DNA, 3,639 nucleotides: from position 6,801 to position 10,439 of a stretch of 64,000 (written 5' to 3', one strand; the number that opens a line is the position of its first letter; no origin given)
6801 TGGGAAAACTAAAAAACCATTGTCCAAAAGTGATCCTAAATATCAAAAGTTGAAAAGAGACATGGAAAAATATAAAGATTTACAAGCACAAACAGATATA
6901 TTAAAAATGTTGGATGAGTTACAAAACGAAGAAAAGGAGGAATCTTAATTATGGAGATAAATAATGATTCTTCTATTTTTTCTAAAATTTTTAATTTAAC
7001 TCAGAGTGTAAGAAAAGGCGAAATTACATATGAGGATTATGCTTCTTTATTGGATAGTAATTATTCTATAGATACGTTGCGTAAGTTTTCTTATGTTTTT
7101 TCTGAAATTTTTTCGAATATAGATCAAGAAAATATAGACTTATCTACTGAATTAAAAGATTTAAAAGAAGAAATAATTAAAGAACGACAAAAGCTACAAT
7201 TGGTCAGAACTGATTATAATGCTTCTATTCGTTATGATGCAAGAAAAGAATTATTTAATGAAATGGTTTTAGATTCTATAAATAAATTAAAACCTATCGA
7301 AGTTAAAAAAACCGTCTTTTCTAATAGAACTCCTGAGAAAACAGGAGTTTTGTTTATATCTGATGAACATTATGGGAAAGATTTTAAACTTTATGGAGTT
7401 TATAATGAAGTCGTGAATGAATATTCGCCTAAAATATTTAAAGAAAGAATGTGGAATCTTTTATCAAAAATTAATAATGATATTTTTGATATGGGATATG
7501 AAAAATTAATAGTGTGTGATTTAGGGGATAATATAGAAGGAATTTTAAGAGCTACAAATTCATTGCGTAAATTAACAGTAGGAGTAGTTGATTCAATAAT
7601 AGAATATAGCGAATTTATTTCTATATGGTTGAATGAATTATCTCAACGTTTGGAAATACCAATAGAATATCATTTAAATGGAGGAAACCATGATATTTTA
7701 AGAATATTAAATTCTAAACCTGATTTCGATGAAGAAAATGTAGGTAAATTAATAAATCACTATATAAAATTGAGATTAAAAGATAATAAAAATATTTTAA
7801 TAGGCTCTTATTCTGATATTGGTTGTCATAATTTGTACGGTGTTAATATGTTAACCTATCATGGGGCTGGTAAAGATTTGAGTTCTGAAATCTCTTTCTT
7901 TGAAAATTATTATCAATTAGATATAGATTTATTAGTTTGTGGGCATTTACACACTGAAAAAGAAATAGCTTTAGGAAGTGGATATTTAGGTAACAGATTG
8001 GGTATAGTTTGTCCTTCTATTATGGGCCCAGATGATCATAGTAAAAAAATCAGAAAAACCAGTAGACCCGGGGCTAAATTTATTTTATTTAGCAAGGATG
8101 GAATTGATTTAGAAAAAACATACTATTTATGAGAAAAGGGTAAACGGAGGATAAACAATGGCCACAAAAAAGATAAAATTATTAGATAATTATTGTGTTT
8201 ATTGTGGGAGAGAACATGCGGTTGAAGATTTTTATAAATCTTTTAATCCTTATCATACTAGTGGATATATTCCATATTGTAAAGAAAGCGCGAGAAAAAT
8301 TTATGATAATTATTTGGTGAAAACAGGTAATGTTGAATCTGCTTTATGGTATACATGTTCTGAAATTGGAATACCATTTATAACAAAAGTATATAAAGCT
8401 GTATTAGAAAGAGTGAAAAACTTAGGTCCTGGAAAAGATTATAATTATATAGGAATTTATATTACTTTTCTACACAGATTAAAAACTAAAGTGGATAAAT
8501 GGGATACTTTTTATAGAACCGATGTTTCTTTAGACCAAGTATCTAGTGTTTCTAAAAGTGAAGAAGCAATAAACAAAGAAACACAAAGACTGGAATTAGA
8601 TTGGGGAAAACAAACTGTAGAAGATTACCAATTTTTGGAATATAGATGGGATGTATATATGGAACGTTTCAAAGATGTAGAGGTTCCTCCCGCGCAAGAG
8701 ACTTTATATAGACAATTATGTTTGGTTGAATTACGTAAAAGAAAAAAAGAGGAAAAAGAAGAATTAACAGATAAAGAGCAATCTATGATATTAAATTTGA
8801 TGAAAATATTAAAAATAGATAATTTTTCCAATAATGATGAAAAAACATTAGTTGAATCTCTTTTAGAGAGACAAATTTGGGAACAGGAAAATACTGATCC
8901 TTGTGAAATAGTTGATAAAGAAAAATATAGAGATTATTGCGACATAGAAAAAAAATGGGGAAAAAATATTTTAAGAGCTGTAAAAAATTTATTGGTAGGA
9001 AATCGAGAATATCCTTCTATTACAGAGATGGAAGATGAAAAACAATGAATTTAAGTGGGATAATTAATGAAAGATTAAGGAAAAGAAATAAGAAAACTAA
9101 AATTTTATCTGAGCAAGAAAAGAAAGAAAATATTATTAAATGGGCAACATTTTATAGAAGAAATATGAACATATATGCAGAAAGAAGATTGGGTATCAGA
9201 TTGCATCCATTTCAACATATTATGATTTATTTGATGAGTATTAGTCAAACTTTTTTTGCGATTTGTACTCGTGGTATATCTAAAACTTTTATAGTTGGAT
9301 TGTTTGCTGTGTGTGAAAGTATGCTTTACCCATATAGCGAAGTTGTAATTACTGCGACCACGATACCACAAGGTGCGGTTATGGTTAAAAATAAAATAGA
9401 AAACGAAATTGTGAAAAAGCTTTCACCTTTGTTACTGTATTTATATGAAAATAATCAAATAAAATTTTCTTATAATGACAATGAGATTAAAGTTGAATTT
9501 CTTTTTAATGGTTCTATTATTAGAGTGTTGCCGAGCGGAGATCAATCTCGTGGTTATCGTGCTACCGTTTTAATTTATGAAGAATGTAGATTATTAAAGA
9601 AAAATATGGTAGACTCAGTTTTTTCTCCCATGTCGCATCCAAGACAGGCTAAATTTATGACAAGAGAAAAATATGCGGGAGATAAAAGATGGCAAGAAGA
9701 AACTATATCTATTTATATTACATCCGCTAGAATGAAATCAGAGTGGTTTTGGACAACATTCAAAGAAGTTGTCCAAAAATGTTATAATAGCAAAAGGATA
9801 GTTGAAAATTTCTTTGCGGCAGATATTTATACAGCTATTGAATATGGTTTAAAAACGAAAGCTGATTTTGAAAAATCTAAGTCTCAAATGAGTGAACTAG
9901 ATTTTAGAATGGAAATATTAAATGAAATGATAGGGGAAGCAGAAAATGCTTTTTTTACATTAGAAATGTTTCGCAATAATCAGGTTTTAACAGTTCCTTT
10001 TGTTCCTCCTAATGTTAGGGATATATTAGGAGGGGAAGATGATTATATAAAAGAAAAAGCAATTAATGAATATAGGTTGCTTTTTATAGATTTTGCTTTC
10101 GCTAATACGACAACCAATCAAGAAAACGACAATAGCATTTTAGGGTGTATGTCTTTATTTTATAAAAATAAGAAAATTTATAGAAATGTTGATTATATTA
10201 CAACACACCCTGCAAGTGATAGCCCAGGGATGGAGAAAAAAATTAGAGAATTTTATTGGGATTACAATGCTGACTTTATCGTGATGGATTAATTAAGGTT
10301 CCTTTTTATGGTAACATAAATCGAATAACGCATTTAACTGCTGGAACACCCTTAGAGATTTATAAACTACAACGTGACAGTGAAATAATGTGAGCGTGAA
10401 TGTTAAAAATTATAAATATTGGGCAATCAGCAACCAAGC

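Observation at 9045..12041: Terminase large subunit gene split by a 1.17-kb group I intron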

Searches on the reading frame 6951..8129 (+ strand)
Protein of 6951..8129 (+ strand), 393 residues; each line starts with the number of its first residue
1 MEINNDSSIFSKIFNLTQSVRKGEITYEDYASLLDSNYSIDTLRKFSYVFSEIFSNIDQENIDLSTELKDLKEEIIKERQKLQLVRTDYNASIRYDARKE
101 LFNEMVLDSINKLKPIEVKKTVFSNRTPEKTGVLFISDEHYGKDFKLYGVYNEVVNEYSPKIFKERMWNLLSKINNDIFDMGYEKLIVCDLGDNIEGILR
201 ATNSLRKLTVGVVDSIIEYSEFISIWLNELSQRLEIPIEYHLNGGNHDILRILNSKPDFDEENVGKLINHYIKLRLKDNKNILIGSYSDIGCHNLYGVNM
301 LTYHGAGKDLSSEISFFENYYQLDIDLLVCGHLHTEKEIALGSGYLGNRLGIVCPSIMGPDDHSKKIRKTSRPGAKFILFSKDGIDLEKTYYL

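Call 9: search_protein_families(library=phrogs, proteins=[window:6951-8129:+], max_evalue=0.01)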
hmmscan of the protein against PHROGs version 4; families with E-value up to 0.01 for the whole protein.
window:6951-8129:+ (393 aa): 1 family
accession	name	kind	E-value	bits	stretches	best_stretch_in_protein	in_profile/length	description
phrog_284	-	DNA, RNA and nucleotide metabolism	5e-37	128.7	1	63-384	57-384/398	exonuclease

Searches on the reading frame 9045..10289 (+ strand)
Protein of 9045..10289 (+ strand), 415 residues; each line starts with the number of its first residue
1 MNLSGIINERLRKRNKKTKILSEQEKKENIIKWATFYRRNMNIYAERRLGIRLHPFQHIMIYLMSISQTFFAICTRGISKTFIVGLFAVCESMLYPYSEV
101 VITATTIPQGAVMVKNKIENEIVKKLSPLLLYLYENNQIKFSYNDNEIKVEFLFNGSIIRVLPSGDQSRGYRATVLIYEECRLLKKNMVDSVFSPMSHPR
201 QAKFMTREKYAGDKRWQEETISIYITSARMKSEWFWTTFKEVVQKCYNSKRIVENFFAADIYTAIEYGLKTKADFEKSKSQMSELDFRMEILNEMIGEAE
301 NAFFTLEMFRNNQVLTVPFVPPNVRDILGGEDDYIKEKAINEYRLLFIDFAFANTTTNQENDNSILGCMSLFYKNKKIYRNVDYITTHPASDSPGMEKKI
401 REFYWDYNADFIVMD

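Call 7: search_protein_families(library=pfam, proteins=[window:9045-10289:+], max_evalue=0.01)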
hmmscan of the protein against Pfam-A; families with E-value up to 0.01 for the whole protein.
window:9045-10289:+ (415 aa): 0 families

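Call 9: search_protein_families(library=phrogs, proteins=[window:9045-10289:+], max_evalue=0.01)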
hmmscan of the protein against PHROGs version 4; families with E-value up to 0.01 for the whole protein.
window:9045-10289:+ (415 aa): 3 families
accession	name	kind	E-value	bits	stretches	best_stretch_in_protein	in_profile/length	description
phrog_15503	-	unknown function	1.6e-30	107.3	1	4-233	19-243/245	-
phrog_26582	-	unknown function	1.2e-08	35.7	1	279-415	46-177/363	-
phrog_5989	-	head and packaging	0.00075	19.7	1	52-248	141-327/347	terminase large subunit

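Call 10: search_dna_similar(query=window:9045-10289:+, collection=phages, mode=protein, max_rows=25)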
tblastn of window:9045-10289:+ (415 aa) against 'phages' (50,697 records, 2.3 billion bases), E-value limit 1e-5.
Records with a match: 122; places in all: 122; records where one place covers at least 80% of the query: 66.
Best place of each record, by identity: <60% 122.
By first word of the organism name: Bacillus 60; Lactococcus 22; Enterocloster 6; Clostridioides 6; Clostridium 6; Bacteriophage 4; Staphylococcus 4; Mammaliicoccus 4; Thomasclavelia 2; Geobacillus 2; and 5 more.
By host as written in the record: Lactococcus lactis 17; Bacillus subtilis BEST7003 11; Bacillus anthracis Sterne 10; - 9; Bacillus subtilis 7; Bacillus anthracis 7; Bacillus subtilis subsp. subtilis str. 168 6; Bacillus cereus 6; and 33 more.
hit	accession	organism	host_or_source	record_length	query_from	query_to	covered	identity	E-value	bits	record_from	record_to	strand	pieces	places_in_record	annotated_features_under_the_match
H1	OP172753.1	Enterocloster phage CB457P1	Enterocloster bolteae DA457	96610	3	415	99%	56.1%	2e-79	476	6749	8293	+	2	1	hypothetical protein (x2)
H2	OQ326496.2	Enterocloster phage PMBT24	Enterocloster bolteae Q14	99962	3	415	100%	55.5%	2e-148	471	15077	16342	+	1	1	terminase large subunit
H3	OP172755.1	Enterocloster phage CB473P1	Enterocloster bolteae DA473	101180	24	415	94%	57.7%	3e-80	469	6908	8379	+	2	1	hypothetical protein (x2)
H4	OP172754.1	Enterocloster phage CB457P2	Enterocloster bolteae DA457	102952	24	415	94%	57.7%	3e-80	469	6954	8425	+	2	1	hypothetical protein (x2)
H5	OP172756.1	Enterocloster phage CB473P2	Enterocloster bolteae DA473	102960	24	415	94%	57.7%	3e-80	469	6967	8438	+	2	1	hypothetical protein (x2)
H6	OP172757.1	Enterocloster phage CB473P3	Enterocloster bolteae DA473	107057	24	415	94%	57.7%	3e-80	469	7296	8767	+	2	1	hypothetical protein (x2)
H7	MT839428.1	Bacteriophage sp.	human fecal samples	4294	7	415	99%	42.2%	7e-105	343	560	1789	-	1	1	record has no annotation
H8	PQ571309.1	Thomasclavelia phage TR-TP1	Thomasclavelia ramosa YY17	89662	28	415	93%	36.3%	2e-71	249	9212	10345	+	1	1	terminase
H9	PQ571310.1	Thomasclavelia phage TR-TP2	Thomasclavelia ramosa YY17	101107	28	415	93%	36.3%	2e-71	249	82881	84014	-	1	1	terminase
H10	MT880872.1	Staphylococcus phage PhiSepi-HH3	Staphylococcus epidermidis HD21-2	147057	10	415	98%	31.0%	6e-45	172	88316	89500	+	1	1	hypothetical protein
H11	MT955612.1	Staphylococcus phage SPbeta-like 2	Staphylococcus haemolyticus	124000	10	415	98%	31.0%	6e-45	172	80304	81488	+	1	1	terminase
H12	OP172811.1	Lysinibacillus phage LC76P1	Lysinibacillus capsici DO76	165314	12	415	97%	30.0%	7e-47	178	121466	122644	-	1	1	hypothetical protein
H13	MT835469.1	Bacteriophage sp.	human fecal samples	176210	9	415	98%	29.2%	2e-44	171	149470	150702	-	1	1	record has no annotation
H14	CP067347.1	Clostridioides phage ES-S-0107-01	Clostridioides sp. ES-S-0107-01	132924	27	415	94%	30.2%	5e-44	169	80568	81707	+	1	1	record has no annotation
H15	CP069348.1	Clostridioides phage pCD1602_4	water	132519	27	415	94%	30.2%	1e-43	169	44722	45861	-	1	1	record has no annotation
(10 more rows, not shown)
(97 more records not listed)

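Call 11: get_annotated_region(hit=H2, flank=3000)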
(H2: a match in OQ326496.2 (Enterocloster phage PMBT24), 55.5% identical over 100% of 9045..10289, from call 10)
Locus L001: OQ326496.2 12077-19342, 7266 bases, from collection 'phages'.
description: Enterocloster phage PMBT24, complete genome.
organism: Enterocloster phage PMBT24 (NCBI taxid 3025413)
taxonomy: Viruses; Duplodnaviria; Heunggongvirae; Uroviricota; Caudoviricetes
host: Enterocloster bolteae Q14; source: municipal sewage; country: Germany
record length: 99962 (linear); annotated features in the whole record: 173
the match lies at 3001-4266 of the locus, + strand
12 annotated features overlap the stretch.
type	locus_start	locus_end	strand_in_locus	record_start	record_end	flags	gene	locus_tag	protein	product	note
CDS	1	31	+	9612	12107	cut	-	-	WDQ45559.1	RNA-dependent RNA polymerase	-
CDS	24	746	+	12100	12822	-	-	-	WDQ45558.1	hypothetical protein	-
CDS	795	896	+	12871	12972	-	-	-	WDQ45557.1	hypothetical protein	-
CDS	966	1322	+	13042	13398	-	-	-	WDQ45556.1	histone-like DNA-binding protein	-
CDS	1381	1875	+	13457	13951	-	-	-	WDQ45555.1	DNA-binding protein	-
CDS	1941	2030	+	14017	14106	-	-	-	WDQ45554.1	hypothetical protein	-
CDS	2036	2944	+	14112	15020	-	-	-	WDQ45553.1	hypothetical protein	-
CDS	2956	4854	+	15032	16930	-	-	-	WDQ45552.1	terminase large subunit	-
CDS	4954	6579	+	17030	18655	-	-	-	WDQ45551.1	portal protein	-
CDS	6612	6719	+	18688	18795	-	-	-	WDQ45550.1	hypothetical protein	-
CDS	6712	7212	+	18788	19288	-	-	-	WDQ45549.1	ferritin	-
CDS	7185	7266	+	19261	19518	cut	-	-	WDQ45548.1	hypothetical protein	-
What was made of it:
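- On Large terminase (TerL): The same order is annotated in PMBT24 (call 11).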

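Call 12: get_annotated_region(hit=H1, flank=3500)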
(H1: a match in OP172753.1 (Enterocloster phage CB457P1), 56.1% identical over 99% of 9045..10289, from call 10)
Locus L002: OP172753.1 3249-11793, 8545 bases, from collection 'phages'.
description: Enterocloster phage CB457P1, complete genome.
organism: Enterocloster phage CB457P1 (NCBI taxid 2968631)
taxonomy: Viruses; Duplodnaviria; Heunggongvirae; Uroviricota; Caudoviricetes
host: Enterocloster bolteae DA457; source: municipal sewage; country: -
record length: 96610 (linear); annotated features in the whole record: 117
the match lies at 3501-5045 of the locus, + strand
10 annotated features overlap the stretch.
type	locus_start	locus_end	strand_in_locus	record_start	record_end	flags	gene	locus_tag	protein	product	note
CDS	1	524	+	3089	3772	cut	-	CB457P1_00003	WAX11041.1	hypothetical protein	-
CDS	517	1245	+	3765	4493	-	-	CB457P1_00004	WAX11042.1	hypothetical protein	-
CDS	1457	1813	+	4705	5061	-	-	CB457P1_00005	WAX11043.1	hypothetical protein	-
CDS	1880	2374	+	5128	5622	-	-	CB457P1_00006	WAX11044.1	hypothetical protein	-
CDS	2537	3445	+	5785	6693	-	-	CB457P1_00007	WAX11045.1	hypothetical protein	-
CDS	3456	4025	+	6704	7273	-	-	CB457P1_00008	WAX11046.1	hypothetical protein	-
CDS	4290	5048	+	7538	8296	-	-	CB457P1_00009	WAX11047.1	hypothetical protein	-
CDS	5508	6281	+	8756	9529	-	ITEVIR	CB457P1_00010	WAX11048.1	intron-associated endonuclease 1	-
CDS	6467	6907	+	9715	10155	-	-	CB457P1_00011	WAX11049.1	hypothetical protein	-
CDS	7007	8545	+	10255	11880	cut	-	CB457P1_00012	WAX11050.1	hypothetical protein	-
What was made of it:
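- Closest known: Orthologous intron in Enterocloster phages CB457P1, CB457P2 and CB473P1-3. Different: The records annotate the terL pieces as hypothetical proteins and carry no intron feature (call 12).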
